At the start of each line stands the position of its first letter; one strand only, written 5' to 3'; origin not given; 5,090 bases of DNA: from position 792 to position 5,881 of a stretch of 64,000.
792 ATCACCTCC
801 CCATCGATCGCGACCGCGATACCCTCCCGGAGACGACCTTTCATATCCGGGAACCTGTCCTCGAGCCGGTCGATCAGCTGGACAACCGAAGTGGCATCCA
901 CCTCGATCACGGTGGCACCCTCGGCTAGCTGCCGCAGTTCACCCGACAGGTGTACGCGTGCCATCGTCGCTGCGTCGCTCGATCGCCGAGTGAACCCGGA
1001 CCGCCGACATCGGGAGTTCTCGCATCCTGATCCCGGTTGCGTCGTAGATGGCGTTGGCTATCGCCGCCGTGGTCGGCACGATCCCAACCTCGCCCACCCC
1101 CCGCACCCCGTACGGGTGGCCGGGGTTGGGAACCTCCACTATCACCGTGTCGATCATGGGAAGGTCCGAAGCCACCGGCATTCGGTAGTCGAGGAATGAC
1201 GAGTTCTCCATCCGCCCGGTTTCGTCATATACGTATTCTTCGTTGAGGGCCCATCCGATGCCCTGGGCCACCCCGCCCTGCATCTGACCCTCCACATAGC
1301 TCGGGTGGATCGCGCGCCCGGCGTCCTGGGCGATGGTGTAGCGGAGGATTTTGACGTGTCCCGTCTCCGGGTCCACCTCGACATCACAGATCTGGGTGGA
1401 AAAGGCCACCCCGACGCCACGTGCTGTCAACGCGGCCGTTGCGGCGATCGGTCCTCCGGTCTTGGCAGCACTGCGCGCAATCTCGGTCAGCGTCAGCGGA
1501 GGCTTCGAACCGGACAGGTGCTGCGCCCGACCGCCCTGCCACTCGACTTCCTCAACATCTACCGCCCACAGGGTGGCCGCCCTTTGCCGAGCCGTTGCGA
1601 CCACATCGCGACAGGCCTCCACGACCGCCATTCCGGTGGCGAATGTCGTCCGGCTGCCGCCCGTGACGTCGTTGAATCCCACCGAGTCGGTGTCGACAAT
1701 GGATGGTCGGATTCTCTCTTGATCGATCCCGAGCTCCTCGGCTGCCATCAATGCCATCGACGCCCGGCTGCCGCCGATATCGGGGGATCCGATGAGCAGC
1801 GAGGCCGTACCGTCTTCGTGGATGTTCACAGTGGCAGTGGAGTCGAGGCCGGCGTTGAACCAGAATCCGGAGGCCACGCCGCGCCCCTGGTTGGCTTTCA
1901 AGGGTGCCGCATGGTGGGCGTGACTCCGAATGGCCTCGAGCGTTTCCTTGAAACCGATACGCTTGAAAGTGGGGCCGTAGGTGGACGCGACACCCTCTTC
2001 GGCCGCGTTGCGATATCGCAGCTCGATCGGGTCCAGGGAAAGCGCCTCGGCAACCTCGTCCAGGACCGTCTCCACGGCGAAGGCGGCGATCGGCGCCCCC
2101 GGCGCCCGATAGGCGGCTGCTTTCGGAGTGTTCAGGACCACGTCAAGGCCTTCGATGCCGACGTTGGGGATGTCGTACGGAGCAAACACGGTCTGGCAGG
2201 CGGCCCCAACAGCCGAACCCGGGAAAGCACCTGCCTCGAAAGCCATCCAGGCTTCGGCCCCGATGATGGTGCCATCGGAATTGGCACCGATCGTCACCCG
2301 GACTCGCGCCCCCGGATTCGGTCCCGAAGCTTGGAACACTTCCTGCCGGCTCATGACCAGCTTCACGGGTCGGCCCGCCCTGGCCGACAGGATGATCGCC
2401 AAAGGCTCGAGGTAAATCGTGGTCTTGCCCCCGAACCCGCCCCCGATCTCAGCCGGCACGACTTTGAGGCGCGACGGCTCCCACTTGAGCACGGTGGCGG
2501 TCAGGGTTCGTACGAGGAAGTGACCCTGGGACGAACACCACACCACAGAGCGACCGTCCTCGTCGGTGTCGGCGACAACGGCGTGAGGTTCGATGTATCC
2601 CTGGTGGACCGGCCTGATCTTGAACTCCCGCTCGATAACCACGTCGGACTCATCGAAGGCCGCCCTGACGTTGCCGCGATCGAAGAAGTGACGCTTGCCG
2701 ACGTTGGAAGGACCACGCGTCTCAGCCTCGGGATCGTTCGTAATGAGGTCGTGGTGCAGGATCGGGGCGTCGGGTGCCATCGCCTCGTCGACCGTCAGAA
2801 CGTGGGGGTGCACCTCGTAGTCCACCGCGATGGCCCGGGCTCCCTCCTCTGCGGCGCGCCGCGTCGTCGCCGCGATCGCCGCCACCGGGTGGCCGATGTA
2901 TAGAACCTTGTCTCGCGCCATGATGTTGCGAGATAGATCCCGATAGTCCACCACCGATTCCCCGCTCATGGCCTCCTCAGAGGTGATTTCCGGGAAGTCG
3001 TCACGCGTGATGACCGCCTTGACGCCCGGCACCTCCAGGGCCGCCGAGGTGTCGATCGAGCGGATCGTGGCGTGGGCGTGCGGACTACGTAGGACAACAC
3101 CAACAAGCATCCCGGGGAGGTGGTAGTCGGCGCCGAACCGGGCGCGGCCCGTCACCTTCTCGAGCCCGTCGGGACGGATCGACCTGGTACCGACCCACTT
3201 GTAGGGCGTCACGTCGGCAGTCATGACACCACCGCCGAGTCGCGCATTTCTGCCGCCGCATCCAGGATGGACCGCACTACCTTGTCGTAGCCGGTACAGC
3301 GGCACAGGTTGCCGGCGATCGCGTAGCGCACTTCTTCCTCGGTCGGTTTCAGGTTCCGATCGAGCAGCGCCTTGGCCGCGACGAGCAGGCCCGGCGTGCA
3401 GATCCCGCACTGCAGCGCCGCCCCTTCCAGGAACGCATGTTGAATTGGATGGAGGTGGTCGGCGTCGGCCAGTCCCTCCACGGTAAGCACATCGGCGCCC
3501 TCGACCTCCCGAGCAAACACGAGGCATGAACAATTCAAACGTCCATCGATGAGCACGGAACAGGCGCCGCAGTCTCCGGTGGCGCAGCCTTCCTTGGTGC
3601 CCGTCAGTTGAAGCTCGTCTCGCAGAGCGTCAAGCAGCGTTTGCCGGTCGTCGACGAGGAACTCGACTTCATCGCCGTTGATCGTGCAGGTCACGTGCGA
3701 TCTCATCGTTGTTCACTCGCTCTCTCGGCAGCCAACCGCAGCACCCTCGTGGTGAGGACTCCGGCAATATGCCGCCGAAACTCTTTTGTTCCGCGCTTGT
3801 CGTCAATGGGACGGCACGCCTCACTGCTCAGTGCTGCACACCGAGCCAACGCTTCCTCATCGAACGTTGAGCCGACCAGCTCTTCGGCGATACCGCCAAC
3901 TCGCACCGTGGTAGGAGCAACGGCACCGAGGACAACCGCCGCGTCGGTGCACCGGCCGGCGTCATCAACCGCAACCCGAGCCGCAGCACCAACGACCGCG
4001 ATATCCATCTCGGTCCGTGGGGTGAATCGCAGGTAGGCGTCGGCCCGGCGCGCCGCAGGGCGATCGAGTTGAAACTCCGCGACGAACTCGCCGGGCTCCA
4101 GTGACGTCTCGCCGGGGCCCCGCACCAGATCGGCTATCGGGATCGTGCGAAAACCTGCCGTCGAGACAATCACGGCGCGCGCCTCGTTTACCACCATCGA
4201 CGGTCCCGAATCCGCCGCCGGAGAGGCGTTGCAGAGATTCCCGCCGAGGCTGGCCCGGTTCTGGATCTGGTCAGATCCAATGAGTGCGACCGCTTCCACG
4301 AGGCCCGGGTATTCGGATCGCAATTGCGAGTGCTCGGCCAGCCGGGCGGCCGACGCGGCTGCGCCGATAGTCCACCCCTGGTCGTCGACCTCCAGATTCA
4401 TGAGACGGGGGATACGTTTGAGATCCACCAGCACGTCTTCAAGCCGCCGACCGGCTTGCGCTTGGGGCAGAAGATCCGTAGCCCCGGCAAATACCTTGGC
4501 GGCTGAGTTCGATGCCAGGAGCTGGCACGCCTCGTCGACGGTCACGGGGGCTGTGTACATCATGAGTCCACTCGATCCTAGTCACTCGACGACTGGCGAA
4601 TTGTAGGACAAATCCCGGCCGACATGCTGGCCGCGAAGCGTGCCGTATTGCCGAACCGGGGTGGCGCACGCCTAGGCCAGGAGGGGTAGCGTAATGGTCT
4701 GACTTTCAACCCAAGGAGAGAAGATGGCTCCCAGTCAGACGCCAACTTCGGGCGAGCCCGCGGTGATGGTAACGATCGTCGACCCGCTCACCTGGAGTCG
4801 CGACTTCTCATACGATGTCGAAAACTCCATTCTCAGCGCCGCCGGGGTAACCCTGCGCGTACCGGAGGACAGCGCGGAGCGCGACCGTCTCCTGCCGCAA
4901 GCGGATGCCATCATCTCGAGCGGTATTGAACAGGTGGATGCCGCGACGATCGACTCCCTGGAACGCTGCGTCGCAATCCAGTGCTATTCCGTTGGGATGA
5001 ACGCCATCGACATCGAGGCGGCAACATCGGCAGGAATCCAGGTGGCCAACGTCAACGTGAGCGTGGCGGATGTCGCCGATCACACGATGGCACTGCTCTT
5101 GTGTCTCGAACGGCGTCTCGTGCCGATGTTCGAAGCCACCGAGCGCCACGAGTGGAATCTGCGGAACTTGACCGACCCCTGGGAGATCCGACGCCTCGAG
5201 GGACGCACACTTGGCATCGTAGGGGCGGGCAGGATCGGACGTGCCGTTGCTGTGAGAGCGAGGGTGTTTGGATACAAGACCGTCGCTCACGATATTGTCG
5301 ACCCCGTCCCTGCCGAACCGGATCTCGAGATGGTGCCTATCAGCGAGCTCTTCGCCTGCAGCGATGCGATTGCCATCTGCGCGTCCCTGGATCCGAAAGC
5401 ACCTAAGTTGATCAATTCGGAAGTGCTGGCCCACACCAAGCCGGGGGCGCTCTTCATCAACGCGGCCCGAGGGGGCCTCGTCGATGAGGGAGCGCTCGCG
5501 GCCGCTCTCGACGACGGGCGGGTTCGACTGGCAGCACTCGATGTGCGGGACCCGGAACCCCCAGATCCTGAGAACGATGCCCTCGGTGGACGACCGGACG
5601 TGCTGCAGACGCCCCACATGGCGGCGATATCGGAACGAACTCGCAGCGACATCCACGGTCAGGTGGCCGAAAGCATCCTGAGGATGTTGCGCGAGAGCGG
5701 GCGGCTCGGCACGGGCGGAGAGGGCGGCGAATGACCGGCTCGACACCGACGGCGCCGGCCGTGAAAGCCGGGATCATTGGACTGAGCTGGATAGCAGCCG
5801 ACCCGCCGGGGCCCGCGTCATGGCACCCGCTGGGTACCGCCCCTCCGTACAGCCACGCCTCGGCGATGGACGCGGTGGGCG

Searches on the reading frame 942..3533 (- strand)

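Call 74: search_protein_families(library=pfam, proteins=[window:942-3533:-], max_evalue=0.00001)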
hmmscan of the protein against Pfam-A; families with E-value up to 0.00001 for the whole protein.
window:942-3533:- (864 aa): 3 families
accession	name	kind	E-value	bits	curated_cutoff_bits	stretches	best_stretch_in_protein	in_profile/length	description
PF20256.3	MoCoBD_2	-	3.5e-67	227.3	27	1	543-792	14-283/283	Molybdopterin cofactor-binding domain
PF02738.23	MoCoBD_1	-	5.9e-65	219.2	27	1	279-510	10-244/244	Molybdopterin cofactor-binding domain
PF01315.27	Ald_Xan_dh_C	-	2.3e-27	95.9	31.3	1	128-242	1-109/110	Aldehyde oxidase and xanthine dehydrogenase, a/b hammerhead domain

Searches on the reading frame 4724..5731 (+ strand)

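Call 74: search_protein_families(library=pfam, proteins=[window:4724-5731:+], max_evalue=0.00001)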
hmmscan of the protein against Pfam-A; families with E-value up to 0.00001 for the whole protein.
window:4724-5731:+ (336 aa): 2 families
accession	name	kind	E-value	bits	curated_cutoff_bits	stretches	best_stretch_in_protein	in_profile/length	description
PF02826.25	2-Hacid_dh_C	-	2.5e-44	151.2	25.1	1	122-300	1-178/178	D-isomer specific 2-hydroxyacid dehydrogenase, NAD binding domain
PF00389.36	2-Hacid_dh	-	5.9e-18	65.3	24.6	1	47-324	27-126/134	D-isomer specific 2-hydroxyacid dehydrogenase, catalytic domain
